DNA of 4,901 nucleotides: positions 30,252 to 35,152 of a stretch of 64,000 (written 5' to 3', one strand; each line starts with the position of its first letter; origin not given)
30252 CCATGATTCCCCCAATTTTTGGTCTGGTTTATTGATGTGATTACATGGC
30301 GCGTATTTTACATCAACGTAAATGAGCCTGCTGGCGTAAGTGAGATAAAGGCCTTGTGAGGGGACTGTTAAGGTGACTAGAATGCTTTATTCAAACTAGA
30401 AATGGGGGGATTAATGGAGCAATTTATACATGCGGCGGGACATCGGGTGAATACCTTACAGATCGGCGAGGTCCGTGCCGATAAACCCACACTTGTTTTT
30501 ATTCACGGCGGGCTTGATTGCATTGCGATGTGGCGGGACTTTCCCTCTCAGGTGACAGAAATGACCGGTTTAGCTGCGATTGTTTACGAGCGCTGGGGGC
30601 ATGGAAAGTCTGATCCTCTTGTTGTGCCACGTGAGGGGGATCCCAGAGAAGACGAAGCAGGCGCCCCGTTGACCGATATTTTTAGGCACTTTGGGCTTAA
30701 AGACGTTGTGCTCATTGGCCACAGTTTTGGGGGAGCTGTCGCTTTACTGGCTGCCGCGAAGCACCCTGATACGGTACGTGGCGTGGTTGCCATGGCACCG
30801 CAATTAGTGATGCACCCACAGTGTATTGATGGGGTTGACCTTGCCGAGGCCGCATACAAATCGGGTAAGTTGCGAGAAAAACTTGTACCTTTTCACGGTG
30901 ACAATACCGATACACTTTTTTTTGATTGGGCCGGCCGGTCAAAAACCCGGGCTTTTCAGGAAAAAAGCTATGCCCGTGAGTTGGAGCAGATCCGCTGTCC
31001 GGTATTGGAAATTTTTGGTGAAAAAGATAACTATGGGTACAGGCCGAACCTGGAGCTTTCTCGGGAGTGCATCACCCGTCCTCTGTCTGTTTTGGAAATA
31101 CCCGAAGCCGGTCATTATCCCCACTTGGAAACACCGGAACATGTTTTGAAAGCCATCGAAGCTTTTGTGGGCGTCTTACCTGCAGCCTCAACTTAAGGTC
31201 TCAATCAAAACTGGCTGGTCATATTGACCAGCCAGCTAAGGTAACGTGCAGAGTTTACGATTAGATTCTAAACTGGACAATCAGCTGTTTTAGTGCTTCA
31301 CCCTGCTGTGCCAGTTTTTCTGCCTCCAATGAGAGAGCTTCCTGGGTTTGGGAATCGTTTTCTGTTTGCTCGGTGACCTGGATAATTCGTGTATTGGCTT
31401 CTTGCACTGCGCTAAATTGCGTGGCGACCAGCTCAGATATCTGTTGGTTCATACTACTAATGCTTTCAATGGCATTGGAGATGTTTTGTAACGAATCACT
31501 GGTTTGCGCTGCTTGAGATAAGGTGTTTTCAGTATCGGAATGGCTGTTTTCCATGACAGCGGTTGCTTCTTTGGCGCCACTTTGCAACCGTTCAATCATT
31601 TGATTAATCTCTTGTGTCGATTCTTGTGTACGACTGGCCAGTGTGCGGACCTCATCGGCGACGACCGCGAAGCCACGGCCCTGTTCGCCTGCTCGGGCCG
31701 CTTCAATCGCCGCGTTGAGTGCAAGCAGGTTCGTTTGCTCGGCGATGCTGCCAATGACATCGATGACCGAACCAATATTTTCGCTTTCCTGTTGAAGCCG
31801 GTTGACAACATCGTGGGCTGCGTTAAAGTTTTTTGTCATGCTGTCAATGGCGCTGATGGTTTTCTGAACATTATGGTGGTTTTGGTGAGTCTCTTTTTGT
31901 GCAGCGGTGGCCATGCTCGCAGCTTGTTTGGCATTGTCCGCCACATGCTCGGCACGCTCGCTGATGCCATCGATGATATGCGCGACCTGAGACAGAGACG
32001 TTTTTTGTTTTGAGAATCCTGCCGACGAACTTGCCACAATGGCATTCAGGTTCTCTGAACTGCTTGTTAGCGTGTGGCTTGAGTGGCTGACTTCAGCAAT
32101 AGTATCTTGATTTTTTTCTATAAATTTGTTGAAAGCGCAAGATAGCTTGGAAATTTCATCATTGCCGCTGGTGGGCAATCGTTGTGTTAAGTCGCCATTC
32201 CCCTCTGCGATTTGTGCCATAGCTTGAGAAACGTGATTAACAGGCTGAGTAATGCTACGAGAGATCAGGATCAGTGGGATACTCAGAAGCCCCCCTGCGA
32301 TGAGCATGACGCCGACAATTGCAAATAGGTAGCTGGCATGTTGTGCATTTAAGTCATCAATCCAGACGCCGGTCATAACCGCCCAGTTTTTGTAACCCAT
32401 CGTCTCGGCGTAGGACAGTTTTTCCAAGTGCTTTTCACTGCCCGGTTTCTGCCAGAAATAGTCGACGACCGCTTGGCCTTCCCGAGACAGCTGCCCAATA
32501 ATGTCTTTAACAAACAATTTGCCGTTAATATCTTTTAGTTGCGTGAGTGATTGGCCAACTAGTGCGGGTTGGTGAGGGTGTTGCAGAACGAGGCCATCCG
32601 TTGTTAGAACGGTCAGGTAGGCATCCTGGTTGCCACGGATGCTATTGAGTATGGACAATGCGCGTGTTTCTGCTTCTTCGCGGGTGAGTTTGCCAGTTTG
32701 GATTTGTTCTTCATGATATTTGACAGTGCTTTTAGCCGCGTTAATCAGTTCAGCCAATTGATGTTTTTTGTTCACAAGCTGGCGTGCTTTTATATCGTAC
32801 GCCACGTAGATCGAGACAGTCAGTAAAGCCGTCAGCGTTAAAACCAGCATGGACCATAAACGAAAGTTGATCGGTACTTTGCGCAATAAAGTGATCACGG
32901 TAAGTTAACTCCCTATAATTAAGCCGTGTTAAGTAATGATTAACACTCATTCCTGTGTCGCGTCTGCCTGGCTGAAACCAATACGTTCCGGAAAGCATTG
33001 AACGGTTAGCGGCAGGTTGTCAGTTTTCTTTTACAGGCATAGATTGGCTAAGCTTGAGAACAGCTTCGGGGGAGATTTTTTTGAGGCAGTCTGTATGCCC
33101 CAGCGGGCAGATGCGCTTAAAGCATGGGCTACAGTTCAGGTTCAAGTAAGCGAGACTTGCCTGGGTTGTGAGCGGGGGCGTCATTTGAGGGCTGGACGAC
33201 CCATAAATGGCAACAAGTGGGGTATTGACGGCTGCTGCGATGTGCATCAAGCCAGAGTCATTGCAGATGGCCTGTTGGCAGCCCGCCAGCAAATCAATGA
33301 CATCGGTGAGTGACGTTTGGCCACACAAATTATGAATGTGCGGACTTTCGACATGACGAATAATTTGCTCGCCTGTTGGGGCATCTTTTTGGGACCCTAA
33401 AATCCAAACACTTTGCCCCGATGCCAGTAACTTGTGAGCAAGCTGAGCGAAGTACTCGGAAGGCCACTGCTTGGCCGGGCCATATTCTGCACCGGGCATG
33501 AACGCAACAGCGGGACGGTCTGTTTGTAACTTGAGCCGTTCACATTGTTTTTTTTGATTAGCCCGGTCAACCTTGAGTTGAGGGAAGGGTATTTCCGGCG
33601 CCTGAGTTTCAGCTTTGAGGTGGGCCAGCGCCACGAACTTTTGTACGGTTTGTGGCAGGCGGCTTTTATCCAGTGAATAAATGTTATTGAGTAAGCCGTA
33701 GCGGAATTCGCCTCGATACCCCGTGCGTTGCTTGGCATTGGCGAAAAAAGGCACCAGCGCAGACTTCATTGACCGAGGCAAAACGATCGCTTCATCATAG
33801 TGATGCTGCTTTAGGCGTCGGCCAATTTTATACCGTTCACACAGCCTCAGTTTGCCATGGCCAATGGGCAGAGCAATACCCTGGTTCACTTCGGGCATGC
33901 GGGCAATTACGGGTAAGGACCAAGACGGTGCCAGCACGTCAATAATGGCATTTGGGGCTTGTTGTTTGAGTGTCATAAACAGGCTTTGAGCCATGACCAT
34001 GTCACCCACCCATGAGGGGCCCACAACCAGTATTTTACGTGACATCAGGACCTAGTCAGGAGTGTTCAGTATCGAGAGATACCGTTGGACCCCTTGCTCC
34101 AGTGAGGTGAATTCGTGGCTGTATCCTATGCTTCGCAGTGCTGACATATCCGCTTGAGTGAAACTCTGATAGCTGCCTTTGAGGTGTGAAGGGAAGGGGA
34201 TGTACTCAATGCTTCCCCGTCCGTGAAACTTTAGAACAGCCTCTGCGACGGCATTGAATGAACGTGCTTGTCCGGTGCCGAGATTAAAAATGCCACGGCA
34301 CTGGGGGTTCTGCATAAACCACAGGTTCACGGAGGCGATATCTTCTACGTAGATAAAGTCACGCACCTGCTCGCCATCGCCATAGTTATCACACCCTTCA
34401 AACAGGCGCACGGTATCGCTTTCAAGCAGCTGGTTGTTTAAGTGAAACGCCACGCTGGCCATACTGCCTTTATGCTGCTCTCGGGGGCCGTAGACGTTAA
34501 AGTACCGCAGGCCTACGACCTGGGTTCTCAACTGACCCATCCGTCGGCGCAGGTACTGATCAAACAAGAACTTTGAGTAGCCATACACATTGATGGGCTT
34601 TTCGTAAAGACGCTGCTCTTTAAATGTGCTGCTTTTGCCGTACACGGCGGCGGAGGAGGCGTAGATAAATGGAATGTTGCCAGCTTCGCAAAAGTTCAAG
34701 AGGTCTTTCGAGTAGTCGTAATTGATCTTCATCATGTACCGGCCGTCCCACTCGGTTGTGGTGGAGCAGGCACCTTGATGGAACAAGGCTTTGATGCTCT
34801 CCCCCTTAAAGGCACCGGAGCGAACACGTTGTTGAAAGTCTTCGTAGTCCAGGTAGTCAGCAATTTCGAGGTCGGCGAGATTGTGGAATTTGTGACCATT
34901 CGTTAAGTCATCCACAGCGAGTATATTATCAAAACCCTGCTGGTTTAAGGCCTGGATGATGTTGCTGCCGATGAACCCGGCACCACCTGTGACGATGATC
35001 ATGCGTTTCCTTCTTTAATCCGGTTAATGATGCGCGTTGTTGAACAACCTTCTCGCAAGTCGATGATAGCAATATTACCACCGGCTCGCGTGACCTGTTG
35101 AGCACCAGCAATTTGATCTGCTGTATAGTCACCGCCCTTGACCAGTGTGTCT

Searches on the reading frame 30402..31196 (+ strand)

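Call 51: search_protein_families(library=pfam, proteins=[window:30402-31196:+], max_evalue=0.00001)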
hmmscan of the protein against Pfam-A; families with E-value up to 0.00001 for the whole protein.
window:30402-31196:+ (264 aa): 4 families
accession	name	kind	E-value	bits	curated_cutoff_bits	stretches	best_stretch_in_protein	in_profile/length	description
PF00561.26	Abhydrolase_1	-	3.9e-20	73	25.8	1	29-137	1-103/245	alpha/beta hydrolase fold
PF12697.13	Abhydrolase_6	-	4.3e-18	67.2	26.3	1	31-246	1-212/217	Alpha/beta hydrolase family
PF12146.15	Hydrolase_4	-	3.3e-13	49.9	27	1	28-141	4-117/239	Serine aminopeptidase, S33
PF00756.26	Esterase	-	4.4e-06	27.1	22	1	102-136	117-151/251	Putative esterase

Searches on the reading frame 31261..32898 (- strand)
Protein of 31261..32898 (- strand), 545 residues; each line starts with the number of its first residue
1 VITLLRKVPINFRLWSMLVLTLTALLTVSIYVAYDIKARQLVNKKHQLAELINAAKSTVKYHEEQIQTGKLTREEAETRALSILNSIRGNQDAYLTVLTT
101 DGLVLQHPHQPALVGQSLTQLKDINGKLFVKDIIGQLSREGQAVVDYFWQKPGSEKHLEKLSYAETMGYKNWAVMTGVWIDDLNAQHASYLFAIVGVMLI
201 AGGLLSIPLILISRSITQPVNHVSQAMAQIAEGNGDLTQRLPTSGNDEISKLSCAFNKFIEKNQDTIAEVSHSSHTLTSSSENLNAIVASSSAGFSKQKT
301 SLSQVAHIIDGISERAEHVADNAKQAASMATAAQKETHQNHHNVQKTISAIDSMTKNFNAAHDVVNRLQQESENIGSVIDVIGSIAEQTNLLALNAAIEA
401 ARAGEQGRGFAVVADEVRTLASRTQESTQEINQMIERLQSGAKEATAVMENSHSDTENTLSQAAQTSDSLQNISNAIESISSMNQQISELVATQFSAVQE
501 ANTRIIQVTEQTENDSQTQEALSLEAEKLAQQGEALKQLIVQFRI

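Call 51: search_protein_families(library=pfam, proteins=[window:31261-32898:-], max_evalue=0.00001)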
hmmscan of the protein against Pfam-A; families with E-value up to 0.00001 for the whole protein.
window:31261-32898:- (545 aa): 4 families
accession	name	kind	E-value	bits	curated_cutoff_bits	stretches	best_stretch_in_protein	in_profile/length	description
PF00015.26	MCPsignal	-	2.3e-42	145.2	34.6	1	328-510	2-170/172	Methyl-accepting chemotaxis protein (MCP) signalling domain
PF17200.10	sCache_2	-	2.5e-35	122.2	25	1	44-190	5-152/155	Single Cache domain 2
PF08269.17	dCache_2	-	7.2e-25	88.2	26.5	1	42-186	44-189/298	Cache domain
PF00672.30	HAMP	-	9.6e-16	58.3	25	1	211-262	1-50/53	HAMP domain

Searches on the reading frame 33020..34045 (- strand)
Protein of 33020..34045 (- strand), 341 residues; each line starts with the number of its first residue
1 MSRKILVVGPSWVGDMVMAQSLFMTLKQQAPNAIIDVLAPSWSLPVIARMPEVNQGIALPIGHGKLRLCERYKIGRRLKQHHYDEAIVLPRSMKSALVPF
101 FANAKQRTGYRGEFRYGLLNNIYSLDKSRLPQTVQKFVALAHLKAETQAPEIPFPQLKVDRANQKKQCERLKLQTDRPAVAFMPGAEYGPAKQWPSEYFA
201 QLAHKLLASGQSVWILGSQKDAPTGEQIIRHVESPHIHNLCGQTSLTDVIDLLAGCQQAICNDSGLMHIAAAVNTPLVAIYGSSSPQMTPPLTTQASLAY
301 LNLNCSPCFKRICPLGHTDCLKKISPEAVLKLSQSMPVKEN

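Call 51: search_protein_families(library=pfam, proteins=[window:33020-34045:-], max_evalue=0.00001)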
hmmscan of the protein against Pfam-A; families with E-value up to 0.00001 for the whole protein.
window:33020-34045:- (341 aa): 1 family
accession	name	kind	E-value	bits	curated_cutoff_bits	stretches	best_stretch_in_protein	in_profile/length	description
PF01075.23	Glyco_transf_9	-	6.8e-66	222.5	22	1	71-317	1-245/247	Glycosyltransferase family 9 (heptosyltransferase)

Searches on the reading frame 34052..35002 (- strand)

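Call 51: search_protein_families(library=pfam, proteins=[window:34052-35002:-], max_evalue=0.00001)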
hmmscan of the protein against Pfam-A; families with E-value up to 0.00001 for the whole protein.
window:34052-35002:- (316 aa): 5 families
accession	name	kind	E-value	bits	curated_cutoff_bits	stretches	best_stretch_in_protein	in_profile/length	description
PF01370.27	Epimerase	-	5e-46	157.5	20.9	1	2-242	1-240/240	NAD dependent epimerase/dehydratase family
PF16363.11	GDP_Man_Dehyd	-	1.5e-20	74.4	27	1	3-258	1-264/332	GDP-mannose 4,6 dehydratase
PF01073.25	3Beta_HSD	-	3.1e-12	46.5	22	1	3-225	1-224/280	3-beta hydroxysteroid dehydrogenase/isomerase family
PF04321.23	RmlD_sub_bind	-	6.7e-10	38.9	27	1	2-260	3-231/287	RmlD substrate binding domain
PF07993.18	NAD_binding_4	-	3.3e-07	30.1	20.1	0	68-183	87-218/258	Male sterility protein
